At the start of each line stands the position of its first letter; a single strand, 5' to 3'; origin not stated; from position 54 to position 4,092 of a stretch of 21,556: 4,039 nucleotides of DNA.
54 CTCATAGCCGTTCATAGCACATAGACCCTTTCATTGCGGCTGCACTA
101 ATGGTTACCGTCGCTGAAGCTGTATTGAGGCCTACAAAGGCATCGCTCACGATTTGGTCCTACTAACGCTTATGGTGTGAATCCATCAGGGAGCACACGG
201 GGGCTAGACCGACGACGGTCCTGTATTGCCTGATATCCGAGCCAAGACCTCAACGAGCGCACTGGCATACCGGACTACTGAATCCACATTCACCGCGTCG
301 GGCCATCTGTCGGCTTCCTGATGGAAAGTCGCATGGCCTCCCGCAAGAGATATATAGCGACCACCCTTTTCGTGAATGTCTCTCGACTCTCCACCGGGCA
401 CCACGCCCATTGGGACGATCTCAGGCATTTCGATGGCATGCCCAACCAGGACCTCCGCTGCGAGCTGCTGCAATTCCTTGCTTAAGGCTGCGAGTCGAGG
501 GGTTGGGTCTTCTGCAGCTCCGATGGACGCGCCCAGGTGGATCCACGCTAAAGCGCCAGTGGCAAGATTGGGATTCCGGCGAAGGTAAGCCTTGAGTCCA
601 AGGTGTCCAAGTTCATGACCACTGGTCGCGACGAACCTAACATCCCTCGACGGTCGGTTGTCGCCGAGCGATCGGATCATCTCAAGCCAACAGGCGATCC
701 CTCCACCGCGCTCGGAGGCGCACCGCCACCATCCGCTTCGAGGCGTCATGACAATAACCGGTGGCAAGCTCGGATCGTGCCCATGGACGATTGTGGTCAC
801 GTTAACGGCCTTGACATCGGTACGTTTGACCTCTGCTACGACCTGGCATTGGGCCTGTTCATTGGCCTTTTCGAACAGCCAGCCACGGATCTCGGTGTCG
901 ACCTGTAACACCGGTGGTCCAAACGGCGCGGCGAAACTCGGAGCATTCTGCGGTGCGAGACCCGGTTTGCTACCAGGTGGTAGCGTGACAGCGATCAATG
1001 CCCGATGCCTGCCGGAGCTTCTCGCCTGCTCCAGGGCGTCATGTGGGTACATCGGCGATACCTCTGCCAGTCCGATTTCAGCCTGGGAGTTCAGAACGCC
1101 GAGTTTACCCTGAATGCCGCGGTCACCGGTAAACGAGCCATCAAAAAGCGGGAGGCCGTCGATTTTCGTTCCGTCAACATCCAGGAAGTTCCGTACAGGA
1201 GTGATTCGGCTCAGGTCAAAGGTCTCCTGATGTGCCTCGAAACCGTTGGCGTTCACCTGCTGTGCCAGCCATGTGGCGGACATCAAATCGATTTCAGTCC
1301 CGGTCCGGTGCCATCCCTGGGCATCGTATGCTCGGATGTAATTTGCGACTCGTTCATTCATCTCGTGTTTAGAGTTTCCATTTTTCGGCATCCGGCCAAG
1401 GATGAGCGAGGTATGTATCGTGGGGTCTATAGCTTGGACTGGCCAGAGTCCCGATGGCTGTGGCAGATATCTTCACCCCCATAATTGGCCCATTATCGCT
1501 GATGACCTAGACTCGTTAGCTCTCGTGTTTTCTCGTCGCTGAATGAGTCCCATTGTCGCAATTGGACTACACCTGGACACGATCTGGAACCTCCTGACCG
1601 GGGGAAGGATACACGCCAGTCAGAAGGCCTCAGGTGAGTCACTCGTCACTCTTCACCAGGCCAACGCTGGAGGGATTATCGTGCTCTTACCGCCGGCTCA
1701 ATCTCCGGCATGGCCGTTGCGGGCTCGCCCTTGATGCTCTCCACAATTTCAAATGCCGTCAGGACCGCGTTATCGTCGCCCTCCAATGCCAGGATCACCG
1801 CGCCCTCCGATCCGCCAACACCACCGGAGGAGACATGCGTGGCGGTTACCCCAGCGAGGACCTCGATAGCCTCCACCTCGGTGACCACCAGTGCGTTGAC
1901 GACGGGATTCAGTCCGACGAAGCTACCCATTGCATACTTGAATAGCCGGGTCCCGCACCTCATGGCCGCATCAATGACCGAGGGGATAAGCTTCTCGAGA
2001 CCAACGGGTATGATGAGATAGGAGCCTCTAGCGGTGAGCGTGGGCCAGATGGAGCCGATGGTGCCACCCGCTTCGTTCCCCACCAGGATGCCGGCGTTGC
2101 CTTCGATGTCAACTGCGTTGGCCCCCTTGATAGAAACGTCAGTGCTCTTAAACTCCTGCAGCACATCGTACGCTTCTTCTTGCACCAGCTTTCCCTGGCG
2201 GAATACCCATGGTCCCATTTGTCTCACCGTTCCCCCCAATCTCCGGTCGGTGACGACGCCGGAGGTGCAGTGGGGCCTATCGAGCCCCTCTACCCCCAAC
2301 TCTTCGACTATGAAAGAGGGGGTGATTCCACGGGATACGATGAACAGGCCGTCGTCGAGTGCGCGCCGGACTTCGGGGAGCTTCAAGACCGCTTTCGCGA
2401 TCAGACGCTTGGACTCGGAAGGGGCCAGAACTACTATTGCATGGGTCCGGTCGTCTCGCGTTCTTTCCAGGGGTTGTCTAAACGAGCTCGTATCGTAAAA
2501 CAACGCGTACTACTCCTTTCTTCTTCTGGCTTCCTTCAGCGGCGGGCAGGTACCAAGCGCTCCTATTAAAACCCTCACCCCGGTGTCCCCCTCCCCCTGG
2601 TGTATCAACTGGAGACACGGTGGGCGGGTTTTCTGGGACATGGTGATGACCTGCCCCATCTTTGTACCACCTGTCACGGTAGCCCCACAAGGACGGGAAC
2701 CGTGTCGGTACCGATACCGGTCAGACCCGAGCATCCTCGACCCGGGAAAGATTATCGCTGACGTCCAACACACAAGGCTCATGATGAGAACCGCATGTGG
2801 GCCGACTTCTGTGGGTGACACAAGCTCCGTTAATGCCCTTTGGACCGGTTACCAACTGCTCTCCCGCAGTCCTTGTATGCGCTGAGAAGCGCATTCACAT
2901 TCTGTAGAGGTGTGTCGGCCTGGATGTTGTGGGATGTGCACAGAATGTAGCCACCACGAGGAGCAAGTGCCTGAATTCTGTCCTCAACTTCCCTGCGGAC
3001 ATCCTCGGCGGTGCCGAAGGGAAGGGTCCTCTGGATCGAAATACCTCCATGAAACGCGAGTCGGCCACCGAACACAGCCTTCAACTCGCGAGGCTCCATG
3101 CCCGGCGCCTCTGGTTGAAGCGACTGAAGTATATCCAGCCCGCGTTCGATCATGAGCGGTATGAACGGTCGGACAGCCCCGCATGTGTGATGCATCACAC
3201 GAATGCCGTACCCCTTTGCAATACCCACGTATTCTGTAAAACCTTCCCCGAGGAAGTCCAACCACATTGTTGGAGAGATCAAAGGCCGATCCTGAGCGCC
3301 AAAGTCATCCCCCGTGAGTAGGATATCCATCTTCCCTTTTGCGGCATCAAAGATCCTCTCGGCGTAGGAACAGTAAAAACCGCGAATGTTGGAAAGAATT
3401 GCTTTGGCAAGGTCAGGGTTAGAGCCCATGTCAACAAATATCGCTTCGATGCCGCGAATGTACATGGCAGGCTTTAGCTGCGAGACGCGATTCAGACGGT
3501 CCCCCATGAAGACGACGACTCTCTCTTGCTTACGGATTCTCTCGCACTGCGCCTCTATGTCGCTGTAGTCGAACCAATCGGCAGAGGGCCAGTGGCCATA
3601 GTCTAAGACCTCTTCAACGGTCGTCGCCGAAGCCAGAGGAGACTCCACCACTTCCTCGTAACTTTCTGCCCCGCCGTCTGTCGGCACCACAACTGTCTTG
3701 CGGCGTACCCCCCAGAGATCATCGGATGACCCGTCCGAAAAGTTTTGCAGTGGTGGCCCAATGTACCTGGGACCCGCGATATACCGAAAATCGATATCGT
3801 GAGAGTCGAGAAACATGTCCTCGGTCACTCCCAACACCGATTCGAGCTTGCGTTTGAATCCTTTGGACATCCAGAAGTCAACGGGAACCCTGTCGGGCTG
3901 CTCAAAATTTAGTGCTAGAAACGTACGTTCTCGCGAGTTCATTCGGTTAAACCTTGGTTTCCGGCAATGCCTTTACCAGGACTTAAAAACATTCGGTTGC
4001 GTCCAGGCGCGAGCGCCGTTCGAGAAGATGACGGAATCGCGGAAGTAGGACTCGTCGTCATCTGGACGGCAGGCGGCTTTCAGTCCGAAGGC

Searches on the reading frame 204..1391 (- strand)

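Call 3: search_protein_families(library=pfam, proteins=[window:204-1391:-])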
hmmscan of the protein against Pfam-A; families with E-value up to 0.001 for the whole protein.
window:204-1391:- (395 aa): 1 family
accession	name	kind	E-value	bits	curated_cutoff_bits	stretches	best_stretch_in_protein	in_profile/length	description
PF04389.22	Peptidase_M28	-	2.5e-05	24.6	21.3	1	202-278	17-86/193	Peptidase family M28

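Call 4: search_protein_families(library=ncbifam, proteins=[window:204-1391:-])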
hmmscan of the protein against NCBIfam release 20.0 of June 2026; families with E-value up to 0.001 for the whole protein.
window:204-1391:- (395 aa): 1 family
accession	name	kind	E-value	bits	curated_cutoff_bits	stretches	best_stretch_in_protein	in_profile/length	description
NF007568.0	PRK10199.1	equivalog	2.7e-06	26.9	298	1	230-272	146-188/346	aminopeptidase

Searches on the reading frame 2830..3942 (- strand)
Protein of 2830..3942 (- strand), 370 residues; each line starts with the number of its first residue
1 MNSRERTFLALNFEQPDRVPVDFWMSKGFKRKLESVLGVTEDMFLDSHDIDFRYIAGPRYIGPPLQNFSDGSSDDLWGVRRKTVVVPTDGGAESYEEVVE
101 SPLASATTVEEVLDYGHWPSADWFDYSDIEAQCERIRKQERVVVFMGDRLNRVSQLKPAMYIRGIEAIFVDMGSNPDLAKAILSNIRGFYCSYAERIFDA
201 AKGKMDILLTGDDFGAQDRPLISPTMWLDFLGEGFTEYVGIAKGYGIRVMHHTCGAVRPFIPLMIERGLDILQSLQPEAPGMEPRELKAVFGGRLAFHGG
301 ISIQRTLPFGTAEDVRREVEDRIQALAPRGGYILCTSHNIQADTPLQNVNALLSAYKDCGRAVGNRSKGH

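Call 3: search_protein_families(library=pfam, proteins=[window:2830-3942:-])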
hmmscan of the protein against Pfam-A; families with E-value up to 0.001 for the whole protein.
window:2830-3942:- (370 aa): 1 family
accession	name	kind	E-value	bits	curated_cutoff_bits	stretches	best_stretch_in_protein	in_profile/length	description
PF01208.23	URO-D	-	5.4e-15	55.7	23.9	1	159-357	150-344/346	Uroporphyrinogen decarboxylase (URO-D)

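Call 4: search_protein_families(library=ncbifam, proteins=[window:2830-3942:-])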
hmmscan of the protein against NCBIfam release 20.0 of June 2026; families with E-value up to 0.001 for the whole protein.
window:2830-3942:- (370 aa): 3 families
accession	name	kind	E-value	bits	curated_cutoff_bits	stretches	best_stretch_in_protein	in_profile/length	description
NF004889.0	PRK06252.1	subfamily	3.8e-11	42.6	244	1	159-359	152-336/340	methylcobalamin:coenzyme M methyltransferase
TIGR01463.1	mtaA_cmuA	subfamily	1e-10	41.4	235.4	1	162-358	154-337/340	MtaA/CmuA family methyltransferase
NF040654.1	MtaA_Meth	equivalog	3.2e-09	36.2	400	1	159-355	150-331/337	methylcobamide:CoM methyltransferase MtaA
